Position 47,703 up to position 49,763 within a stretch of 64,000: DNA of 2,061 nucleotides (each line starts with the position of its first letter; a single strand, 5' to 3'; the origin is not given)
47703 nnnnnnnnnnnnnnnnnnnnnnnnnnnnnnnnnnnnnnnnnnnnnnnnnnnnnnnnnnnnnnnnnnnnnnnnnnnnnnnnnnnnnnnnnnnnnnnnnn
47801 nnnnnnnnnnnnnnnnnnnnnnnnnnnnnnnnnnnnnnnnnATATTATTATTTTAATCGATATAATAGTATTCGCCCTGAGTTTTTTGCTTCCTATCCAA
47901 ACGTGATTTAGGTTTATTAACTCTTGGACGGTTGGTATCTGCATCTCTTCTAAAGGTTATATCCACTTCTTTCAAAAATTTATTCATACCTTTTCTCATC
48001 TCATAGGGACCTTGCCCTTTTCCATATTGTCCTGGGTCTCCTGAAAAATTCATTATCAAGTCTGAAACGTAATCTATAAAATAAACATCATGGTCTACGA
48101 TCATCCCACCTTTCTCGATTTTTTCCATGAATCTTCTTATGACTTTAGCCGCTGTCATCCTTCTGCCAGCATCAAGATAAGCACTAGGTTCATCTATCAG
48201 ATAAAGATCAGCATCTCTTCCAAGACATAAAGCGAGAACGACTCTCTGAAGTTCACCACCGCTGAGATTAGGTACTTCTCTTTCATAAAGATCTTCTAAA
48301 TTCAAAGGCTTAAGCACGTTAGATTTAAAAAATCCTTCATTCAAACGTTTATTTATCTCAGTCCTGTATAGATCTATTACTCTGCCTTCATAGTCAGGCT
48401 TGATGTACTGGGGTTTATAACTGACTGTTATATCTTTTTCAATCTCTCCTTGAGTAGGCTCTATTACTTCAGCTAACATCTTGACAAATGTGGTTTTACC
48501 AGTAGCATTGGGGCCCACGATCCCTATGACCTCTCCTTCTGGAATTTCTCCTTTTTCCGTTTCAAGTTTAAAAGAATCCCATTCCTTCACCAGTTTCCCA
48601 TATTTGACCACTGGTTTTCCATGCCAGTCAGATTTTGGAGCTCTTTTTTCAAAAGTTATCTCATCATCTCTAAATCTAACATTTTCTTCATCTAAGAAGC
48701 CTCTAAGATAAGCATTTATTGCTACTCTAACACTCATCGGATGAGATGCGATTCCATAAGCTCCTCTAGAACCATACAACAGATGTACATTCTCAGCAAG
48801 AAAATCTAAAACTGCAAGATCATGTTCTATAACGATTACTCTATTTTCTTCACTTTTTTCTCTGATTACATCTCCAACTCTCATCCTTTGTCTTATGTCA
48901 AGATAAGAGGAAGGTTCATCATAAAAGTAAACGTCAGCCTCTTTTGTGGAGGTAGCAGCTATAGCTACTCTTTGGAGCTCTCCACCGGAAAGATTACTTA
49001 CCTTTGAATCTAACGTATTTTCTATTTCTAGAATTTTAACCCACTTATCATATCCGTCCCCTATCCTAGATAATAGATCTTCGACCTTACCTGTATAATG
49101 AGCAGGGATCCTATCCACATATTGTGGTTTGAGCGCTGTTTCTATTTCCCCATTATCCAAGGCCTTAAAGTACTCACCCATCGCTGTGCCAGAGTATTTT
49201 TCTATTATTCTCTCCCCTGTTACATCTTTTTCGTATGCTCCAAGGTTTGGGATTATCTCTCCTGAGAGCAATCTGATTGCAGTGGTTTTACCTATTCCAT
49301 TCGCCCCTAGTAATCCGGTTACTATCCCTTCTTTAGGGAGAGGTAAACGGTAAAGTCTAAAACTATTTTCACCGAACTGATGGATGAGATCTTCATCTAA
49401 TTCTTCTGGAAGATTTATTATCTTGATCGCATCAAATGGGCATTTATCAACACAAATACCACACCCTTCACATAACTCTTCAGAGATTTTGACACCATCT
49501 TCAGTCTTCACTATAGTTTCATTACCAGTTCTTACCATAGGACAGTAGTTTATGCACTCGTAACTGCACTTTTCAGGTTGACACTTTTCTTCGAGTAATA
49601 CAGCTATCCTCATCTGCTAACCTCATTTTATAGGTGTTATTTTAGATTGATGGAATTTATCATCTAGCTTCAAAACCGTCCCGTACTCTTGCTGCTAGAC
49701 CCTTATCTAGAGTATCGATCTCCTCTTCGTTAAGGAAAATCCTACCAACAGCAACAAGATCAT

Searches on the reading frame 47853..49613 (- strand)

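Call 8: search_protein_families(library=pfam, proteins=[window:47853-49613:-], max_evalue=0.01)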
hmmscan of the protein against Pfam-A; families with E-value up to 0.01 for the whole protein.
window:47853-49613:- (586 aa): 22 families
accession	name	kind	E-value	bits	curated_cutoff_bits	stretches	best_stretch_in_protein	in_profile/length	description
PF00005.33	ABC_tran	-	8e-36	124.1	25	2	355-477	6-136/137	ABC transporter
PF02463.25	SMC_N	-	1.2e-13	51.4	40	1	205-273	134-206/220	RecF/RecN/SMC N terminal domain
PF04068.21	Fer4_RLI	-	2.7e-12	46.7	23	1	1-31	1-34/35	Possible Fer4-like domain in RNase L inhibitor, RLI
PF13304.12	AAA_21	-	1.3e-11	45.6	27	0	98-125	1-34/304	AAA domain, putative AbiEii toxin, Type IV TA system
PF00037.32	Fer4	-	6.6e-08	32.5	21.1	1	41-64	1-24/24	4Fe-4S binding domain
PF25160.1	LdpA_Fe-S-bd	-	8.8e-05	22.7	27.6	1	13-65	2-45/49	LdpA Fe-S cluster-binding domain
PF12837.12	Fer4_6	-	0.00012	22.3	25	1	41-63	2-24/24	4Fe-4S binding domain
PF00004.35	AAA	-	0.00029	21.7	21.2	0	101-147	3-45/131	ATPase family associated with various cellular activities (AAA)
PF14697.11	Fer4_21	-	0.00041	20.9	35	1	15-64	10-58/59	4Fe-4S dicluster domain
PF13555.12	AAA_29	-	0.00042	20.4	27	0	344-388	8-50/61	P-loop containing region of AAA domain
PF13175.12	AAA_15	-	0.00083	19.5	32.1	0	362-385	25-48/374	AAA ATPase domain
PF12838.12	Fer4_7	-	0.001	19.9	27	1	15-62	4-52/52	4Fe-4S dicluster domain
PF13476.12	AAA_23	-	0.0013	19.8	27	0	362-378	21-37/201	AAA domain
PF13521.12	AAA_28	-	0.0013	19.4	27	0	363-385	2-25/164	AAA domain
PF13237.11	Fer4_10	-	0.0015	18.8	25.5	1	41-64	2-27/53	4Fe-4S dicluster domain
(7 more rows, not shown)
